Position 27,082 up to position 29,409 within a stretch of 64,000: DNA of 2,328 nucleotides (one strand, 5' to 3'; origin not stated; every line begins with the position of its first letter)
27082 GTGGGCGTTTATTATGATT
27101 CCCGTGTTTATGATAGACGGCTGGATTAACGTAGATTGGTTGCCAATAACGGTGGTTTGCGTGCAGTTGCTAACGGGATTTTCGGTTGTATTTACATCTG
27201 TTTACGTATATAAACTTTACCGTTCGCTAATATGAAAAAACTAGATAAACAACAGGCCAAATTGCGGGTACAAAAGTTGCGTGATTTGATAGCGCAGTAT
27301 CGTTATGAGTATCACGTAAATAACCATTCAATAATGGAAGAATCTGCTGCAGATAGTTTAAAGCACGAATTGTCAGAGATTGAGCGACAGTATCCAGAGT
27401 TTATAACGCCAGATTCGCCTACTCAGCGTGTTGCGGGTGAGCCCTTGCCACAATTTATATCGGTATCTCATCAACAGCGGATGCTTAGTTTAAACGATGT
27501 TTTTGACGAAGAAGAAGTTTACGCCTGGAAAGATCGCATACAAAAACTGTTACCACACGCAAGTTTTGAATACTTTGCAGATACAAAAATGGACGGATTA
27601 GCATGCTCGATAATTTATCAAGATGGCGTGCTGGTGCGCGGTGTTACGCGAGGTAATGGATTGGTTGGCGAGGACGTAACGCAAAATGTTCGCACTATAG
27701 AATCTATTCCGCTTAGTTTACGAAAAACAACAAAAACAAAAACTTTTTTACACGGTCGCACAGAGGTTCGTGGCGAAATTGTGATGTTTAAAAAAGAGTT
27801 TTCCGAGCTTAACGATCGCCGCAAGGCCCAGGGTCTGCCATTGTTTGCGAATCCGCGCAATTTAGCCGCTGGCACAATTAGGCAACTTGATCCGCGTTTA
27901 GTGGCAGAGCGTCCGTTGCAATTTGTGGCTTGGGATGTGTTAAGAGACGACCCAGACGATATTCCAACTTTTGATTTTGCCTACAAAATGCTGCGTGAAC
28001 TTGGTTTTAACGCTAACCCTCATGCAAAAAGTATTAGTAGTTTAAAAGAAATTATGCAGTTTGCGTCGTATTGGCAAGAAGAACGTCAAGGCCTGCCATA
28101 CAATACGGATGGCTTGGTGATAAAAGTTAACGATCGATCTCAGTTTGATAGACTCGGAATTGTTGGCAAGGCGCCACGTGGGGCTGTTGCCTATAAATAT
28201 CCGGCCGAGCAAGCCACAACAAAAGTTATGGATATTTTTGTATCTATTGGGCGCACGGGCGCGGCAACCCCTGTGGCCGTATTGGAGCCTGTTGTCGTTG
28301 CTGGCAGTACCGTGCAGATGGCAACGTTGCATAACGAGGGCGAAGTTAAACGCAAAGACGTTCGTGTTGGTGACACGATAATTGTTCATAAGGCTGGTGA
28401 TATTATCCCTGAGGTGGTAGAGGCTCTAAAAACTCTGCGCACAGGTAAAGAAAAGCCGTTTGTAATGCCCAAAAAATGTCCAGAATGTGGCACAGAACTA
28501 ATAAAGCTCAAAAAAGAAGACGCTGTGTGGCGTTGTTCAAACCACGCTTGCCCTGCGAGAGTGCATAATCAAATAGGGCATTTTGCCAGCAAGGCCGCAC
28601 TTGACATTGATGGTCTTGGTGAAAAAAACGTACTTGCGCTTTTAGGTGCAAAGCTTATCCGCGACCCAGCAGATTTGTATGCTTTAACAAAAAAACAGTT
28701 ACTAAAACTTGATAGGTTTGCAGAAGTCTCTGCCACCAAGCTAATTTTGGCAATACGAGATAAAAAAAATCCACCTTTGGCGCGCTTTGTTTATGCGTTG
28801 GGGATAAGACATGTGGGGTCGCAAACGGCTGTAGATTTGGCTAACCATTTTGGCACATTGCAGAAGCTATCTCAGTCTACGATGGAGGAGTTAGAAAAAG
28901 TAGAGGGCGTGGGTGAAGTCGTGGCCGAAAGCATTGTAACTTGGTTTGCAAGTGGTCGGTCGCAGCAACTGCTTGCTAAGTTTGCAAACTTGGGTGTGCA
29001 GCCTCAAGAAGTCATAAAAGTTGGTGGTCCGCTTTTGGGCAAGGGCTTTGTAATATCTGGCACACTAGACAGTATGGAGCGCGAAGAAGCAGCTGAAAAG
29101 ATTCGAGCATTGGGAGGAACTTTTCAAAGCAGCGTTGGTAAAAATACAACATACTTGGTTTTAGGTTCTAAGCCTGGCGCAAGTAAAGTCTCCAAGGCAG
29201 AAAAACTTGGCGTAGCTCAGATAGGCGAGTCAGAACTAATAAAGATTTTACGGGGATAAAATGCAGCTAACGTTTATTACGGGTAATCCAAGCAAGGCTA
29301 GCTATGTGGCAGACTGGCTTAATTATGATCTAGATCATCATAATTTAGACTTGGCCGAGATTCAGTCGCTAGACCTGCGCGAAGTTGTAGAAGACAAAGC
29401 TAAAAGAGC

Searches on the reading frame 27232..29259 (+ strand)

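Call 18: search_protein_families(library=ncbifam, proteins=[window:27232-29259:+], max_evalue=0.00001)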
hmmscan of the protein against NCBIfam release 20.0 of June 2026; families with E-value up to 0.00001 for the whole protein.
window:27232-29259:+ (675 aa): 7 families
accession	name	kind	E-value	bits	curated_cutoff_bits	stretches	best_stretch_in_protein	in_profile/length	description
NF005932.1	PRK07956.1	equivalog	1.8e-235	783.5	369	1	12-673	2-664/664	NAD-dependent DNA ligase LigA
TIGR00575.1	dnlj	equivalog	8.6e-231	767.8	444.45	1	16-669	1-652/652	NAD-dependent DNA ligase LigA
NF010931.0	PRK14351.1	equivalog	3.5e-179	597.7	1051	1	2-673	25-682/692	NAD-dependent DNA ligase LigA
NF010930.0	PRK14350.1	equivalog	2e-114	383.4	652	1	11-664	7-656/669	NAD-dependent DNA ligase LigA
NF005987.0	PRK08097.1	equivalog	3.5e-53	180.9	498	1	4-589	25-557/562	NAD-dependent DNA ligase LigB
NF004844.0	PRK06195.1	equivalog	1.2e-08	34.7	373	1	600-648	220-268/309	DNA polymerase III subunit epsilon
NF010009.0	PRK13482.1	equivalog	1.4e-06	27.7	201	1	524-580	296-352/357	DNA integrity scanning diadenylate cyclase DisA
